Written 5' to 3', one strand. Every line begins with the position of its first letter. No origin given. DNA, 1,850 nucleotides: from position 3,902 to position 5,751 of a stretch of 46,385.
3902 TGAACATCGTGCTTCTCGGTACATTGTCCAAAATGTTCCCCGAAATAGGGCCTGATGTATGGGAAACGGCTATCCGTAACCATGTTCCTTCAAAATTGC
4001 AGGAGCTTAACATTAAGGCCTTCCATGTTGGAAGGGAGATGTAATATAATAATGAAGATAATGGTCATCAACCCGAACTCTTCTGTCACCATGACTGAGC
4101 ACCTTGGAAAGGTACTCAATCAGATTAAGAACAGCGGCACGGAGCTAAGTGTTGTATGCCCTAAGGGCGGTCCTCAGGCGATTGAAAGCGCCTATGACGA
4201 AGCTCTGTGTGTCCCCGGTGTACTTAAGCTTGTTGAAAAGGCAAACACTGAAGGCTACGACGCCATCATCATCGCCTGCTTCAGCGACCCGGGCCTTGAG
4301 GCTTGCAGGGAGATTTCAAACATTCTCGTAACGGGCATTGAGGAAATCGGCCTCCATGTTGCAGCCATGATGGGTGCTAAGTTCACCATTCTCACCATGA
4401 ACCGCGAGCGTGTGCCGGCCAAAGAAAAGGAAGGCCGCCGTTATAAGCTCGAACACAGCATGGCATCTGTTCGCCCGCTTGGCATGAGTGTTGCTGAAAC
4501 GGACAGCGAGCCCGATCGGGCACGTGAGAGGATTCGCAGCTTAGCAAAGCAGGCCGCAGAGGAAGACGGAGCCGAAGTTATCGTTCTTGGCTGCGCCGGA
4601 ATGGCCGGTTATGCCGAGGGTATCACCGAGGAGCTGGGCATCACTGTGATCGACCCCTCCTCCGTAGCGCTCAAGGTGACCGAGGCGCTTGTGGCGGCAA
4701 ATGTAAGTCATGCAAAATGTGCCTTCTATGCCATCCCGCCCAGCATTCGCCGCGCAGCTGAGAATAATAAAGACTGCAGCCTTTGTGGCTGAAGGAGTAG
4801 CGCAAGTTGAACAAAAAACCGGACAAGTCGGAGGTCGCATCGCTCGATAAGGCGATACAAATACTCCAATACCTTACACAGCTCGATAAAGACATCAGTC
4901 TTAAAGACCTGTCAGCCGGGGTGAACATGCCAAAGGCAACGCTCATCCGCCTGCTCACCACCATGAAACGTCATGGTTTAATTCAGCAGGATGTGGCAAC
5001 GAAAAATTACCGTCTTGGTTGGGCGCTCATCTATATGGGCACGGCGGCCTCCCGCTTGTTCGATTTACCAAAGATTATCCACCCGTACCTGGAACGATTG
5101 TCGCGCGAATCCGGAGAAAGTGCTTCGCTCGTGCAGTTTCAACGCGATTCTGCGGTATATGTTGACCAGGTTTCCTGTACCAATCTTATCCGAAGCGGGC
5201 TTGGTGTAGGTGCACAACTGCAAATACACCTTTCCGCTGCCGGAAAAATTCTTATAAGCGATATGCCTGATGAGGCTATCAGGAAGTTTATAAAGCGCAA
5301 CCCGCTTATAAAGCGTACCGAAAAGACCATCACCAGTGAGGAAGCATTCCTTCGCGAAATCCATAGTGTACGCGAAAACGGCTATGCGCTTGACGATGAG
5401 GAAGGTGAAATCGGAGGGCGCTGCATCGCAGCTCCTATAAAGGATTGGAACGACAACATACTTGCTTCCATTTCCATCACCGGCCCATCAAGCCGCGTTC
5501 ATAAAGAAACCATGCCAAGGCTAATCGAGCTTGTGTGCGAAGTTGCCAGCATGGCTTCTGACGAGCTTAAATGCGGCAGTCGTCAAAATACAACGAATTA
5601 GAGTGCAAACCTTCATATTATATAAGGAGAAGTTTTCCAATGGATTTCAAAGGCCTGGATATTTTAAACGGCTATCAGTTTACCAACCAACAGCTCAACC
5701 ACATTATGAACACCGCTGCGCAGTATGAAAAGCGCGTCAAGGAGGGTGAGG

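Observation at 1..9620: Eight co-directional genes can be read as one linear hydantoin or N-carbamoyl-amino-acid fermentation route ending in substrate-level phosphorylation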

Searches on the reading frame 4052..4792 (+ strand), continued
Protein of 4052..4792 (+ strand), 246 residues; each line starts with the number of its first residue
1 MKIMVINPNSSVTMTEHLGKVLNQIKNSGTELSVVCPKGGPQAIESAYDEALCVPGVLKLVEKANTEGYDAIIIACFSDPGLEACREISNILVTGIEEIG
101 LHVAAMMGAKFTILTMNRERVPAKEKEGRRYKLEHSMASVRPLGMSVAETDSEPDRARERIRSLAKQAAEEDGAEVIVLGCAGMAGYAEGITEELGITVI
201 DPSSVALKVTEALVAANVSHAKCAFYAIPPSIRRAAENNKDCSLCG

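Call 88: search_protein_families(library=ncbifam, proteins=[L058:841-1770:-, L058:1800-2870:-, L058:2925-3602:-, L058:3682-4086:-, L065:6741-7676:+, L103:9071-9931:+], max_evalue=1e-10)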
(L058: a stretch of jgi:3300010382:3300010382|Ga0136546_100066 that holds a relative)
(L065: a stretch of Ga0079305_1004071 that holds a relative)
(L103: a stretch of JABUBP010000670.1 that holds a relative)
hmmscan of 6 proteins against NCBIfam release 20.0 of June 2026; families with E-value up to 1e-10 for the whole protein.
L058:841-1770:- (309 aa): 32 families (the best 25 are shown)
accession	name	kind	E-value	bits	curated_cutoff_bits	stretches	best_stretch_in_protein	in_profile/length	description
NF006094.0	PRK08246.1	subfamily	4e-52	177.6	331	1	6-292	23-302/310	serine/threonine dehydratase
TIGR01127.1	ilvA_1Cterm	equivalog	2.2e-47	161.9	378.75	1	7-301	1-292/380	threonine ammonia-lyase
TIGR01124.1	ilvA_2Cterm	equivalog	1.1e-42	146.3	411.3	1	5-269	16-280/499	threonine ammonia-lyase, biosynthetic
NF006674.0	PRK09224.1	subfamily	5.9e-42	144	577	1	6-290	25-310/508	threonine ammonia-lyase IlvA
NF005680.0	PRK07476.1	equivalog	6.2e-39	133.9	413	1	5-298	22-314/326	hydroxyectoine utilization dehydratase EutB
NF006390.0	PRK08639.1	equivalog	7.4e-38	130.6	421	1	3-292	22-313/418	threonine ammonia-lyase IlvA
NF005292.0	PRK06815.1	equivalog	4.7e-37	127.7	371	1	6-293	21-307/320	threonine/serine dehydratase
NF009130.0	PRK12483.1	subfamily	1.2e-34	119.8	801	1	5-266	36-297/521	threonine ammonia-lyase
TIGR02079.1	THD1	equivalog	3.6e-34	118.2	440.55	1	3-292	13-305/410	threonine ammonia-lyase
NF045641.2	BHydaspDhtseBhcB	equivalog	7.6e-34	117.2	550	1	6-296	20-306/312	beta-hydroxyaspartate dehydratase BhcB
NF005600.0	PRK07334.1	equivalog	5.2e-32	110.9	496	1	5-292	27-310/408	threonine ammonia-lyase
NF005147.0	PRK06608.1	equivalog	1.3e-29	103.1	380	1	7-293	25-310/339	serine/threonine dehydratase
TIGR02991.1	ectoine_eutB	equivalog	1.5e-29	103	413.35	1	6-247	19-262/317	hydroxyectoine utilization dehydratase EutB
NF004771.0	PRK06110.1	equivalog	3.1e-28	98.8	317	1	12-291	27-304/323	threonine dehydratase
NF006389.0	PRK08638.1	equivalog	3.2e-27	95.4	453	1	6-264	27-284/333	bifunctional threonine ammonia-lyase/L-serine ammonia-lyase TdcB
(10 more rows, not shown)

L058:1800-2870:- (356 aa): 1 family
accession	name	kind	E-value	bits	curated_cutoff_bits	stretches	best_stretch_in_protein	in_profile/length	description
NF045642.2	HdxyAspAldBhcC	equivalog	1.2e-39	136.5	690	1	2-340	34-371/387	3-hydroxy-D-aspartate aldolase BhcC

L058:2925-3602:- (225 aa): 0 families

L058:3682-4086:- (134 aa): 0 families

L065:6741-7676:+ (311 aa): 5 families
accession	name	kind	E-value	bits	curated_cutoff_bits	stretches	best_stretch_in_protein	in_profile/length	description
TIGR00746.1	arcC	equivalog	8.9e-114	379.7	358.25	1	3-310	1-308/309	carbamate kinase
NF009007.0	PRK12352.1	subfamily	4.3e-103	344.5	266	1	1-309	1-313/316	carbamate kinase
NF009008.0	PRK12354.1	subfamily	1.4e-88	297.1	361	1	4-310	2-299/308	carbamate kinase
NF006926.0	PRK09411.1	equivalog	3e-62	210.5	416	1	3-310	2-296/297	carbamate kinase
TIGR00761.1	argB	equivalog_domain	5.2e-11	42.5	151.3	0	202-285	147-226/231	acetylglutamate kinase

L103:9071-9931:+ (287 aa): 17 families
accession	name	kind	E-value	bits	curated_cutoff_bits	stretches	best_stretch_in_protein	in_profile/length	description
TIGR00670.1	asp_carb_tr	equivalog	3.5e-102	341.6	236.95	1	5-287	1-286/304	aspartate carbamoyltransferase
NF002032.1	PRK00856.1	equivalog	1.6e-89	300.1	263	1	5-286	1-279/297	aspartate carbamoyltransferase catalytic subunit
NF006046.0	PRK08192.1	equivalog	1.2e-77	261.5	512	1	2-286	4-299/339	aspartate carbamoyltransferase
NF008853.0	PRK11891.1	equivalog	4.4e-77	259.5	560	1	6-287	90-381/430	aspartate carbamoyltransferase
NF001986.0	PRK00779.1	subfamily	2.2e-47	161.7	306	1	2-279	3-279/307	ornithine carbamoyltransferase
TIGR00658.1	orni_carb_tr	equivalog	3.8e-44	151.1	280.85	1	5-279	1-278/304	ornithine carbamoyltransferase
NF010387.0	PRK13814.1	equivalog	7.4e-42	143.3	660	1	9-280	10-279/310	aspartate carbamoyltransferase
NF009916.0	PRK13376.1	equivalog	3.4e-32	111.6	800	1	11-271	14-297/525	bifunctional aspartate carbamoyltransferase catalytic subunit/aspartate carbamoyltransferase regulatory subunit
TIGR04384.1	putr_carbamoyl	exception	3.3e-29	102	500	1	6-277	1-280/330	putrescine carbamoyltransferase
NF003286.0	PRK04284.1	subfamily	4.1e-29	101.7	515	1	2-277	4-284/332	ornithine carbamoyltransferase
NF011380.0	PRK14805.1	equivalog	3.4e-25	88.7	421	1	5-282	2-278/302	ornithine carbamoyltransferase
NF009213.0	PRK12562.1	subfamily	8e-19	68.2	559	1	5-272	7-280/334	ornithine carbamoyltransferase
NF002470.0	PRK01713.1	equivalog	5.6e-16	58.9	545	1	2-277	5-285/334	ornithine carbamoyltransferase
NF003384.0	PRK04523.1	equivalog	1.8e-14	53.6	288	1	5-153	4-168/336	N-acetylornithine carbamoyltransferase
NF011379.0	PRK14804.1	equivalog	2.6e-14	53.1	373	1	35-244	35-243/311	ornithine carbamoyltransferase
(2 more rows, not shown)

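Call 89: search_solved_structures(query=L072:3989-5065:+, max_evalue=0.001)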
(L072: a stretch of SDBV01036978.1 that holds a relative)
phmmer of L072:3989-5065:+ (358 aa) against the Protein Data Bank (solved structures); distinct sequences matched with E-value up to 0.001: 2.
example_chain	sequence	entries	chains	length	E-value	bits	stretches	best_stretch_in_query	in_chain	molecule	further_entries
4my5_A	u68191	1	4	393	4.7e-05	25.9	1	27-226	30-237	Putative amino acid aminotransferase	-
8wkj_A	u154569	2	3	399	5.4e-05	25.7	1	30-343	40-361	Aminotransferase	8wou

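Call 90: search_solved_structures(query=L103:7240-7971:+, max_evalue=0.001)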
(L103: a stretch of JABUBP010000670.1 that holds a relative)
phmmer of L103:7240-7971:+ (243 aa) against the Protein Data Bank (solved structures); distinct sequences matched with E-value up to 0.001: 14.
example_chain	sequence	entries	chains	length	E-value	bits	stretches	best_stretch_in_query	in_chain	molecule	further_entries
4v1x_A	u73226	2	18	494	1.8e-13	54.1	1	25-205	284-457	ATRAZINE CHLOROHYDROLASE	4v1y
3lnp_A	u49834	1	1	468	3.2e-13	53.3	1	5-215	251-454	Amidohydrolase family Protein OLEI01672_1_465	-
4f0r_A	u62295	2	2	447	5.4e-11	46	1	26-179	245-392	5-methylthioadenosine/S-adenosylhomocysteine deaminase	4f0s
4dyk_A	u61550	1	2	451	3.4e-10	43.4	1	36-184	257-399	AMIDOHYDROLASE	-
4gbd_A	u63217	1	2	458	3.6e-10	43.3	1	36-184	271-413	Putative uncharacterized protein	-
4dzh_A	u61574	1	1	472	3e-09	40.3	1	25-168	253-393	AMIDOHYDROLASE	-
6sj0_A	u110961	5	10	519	1.4e-08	38.1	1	25-215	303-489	Amidohydrolase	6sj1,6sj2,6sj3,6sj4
3hpa_A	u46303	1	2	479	1.4e-06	31.6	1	22-207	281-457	AMIDOHYDROLASE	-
3lsb_A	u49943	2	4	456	0.00019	24.6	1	27-205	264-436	Triazine hydrolase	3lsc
3ls9_A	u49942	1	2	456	0.00019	24.6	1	27-205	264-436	Triazine hydrolase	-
5hmf_A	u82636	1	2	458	0.00019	24.5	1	27-205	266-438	Triazine hydrolase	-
5hmd_A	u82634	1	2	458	0.00019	24.5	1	27-205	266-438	Triazine hydrolase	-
5hme_A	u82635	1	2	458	0.00019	24.5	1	27-205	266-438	Triazine hydrolase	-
4l9x_A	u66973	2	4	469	0.0002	24.5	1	27-205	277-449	Triazine hydrolase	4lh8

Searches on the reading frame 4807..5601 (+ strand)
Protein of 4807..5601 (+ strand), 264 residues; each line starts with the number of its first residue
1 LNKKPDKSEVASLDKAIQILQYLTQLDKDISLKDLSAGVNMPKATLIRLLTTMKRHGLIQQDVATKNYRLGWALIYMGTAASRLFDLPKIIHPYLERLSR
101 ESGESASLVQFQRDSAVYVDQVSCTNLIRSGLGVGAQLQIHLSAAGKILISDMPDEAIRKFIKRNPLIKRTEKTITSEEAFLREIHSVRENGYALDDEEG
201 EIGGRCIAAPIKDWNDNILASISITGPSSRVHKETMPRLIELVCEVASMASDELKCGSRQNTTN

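Call 5: search_protein_families(library=pfam, proteins=[window:4807-5601:+])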
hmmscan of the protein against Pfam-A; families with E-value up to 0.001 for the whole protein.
window:4807-5601:+ (264 aa): 2 families
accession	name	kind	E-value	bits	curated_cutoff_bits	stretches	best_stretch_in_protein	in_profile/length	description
PF01614.24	IclR_C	-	2.3e-42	145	24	1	86-249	8-171/174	Bacterial transcriptional regulator IclR C-terminal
PF09339.16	HTH_IclR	-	1.2e-13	51.1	22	1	12-62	1-51/52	IclR helix-turn-helix domain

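Call 6: search_protein_families(library=ncbifam, proteins=[window:4807-5601:+])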
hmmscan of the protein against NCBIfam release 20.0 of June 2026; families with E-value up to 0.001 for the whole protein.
window:4807-5601:+ (264 aa): 8 families
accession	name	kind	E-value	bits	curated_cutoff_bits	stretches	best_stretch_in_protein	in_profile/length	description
NF045644.1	TransRegBhcR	equivalog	3.9e-53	180.4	350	1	2-253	14-264/267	HTH-type transcriptional regulator BhcR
NF008601.2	PRK11569.1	equivalog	4.3e-47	160.6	380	1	6-248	22-266/276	glyoxylate bypass operon transcriptional repressor IclR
TIGR02431.1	pcaR_pcaU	subfamily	1.4e-45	155.6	284.75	1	8-240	3-234/248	beta-ketoadipate pathway transcriptional regulators, PcaR/PcaU/PobR family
NF011671.1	PRK15090.1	equivalog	2.3e-42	145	275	1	5-254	5-253/256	DNA-binding transcriptional regulator KdgR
NF007548.0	PRK10163.1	equivalog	3e-35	121.6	406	1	11-251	22-262/271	HTH-type transcriptional repressor AllR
NF007341.0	PRK09834.1-3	equivalog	7.1e-08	31.9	269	1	9-225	6-228/274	DNA-binding transcriptional regulator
NF007342.0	PRK09834.1-4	equivalog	2e-07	30.3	251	1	9-226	10-227/263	DNA-binding transcriptional regulator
NF007339.0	PRK09834.1-1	equivalog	1.9e-06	27.4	299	1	4-225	13-236/271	DNA-binding transcriptional regulator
